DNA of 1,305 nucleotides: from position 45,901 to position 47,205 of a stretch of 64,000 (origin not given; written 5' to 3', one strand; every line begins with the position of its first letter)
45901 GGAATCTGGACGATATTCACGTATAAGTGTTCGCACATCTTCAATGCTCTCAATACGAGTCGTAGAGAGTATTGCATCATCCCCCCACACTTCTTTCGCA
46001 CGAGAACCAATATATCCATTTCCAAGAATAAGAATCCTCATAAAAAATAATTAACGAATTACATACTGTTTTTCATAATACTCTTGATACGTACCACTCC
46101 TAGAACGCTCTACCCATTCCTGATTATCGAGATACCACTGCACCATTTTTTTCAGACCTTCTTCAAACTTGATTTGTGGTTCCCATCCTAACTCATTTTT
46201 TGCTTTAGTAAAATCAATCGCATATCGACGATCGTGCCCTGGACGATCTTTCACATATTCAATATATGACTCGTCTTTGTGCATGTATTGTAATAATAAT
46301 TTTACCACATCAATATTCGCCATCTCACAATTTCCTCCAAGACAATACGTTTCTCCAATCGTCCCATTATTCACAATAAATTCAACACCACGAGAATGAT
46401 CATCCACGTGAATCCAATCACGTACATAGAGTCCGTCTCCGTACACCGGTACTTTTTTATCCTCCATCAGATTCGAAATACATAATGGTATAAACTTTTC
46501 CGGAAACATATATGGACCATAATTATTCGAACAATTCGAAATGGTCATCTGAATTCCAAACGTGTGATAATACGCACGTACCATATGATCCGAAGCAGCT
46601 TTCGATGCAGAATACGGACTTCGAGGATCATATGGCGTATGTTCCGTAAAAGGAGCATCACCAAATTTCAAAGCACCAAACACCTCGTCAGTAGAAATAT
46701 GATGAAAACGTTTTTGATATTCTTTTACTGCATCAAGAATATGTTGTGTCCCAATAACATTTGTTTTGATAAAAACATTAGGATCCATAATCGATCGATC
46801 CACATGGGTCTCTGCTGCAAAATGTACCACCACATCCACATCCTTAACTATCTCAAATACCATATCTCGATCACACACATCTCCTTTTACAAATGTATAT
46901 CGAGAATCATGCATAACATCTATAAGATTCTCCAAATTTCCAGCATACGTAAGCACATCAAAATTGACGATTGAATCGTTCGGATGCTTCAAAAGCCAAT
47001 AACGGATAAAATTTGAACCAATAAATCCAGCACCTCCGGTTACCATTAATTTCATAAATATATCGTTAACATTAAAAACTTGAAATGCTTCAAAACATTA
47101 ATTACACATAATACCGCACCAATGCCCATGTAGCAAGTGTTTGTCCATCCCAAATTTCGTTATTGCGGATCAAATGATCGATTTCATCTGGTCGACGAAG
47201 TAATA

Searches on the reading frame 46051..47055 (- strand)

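Call 44: search_protein_families(library=pfam, proteins=[window:46051-47055:-], max_evalue=0.00001)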
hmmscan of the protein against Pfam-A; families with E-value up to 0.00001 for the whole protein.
window:46051-47055:- (334 aa): 6 families
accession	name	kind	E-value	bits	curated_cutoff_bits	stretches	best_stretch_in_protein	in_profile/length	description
PF16363.11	GDP_Man_Dehyd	-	4.2e-87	293.1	27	1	4-304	1-332/332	GDP-mannose 4,6 dehydratase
PF01370.27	Epimerase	-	3.1e-61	207.3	20.9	1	4-240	2-240/240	NAD dependent epimerase/dehydratase family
PF01073.25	3Beta_HSD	-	1.5e-18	67.2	22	1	4-161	1-159/280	3-beta hydroxysteroid dehydrogenase/isomerase family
PF04321.23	RmlD_sub_bind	-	4.9e-16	59.1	27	1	1-166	1-143/287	RmlD substrate binding domain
PF07993.18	NAD_binding_4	-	6.2e-16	58.8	20.1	1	5-176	1-205/258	Male sterility protein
PF02719.21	Polysacc_synt_2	-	1.2e-15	58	20.2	1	3-124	1-130/293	Polysaccharide biosynthesis protein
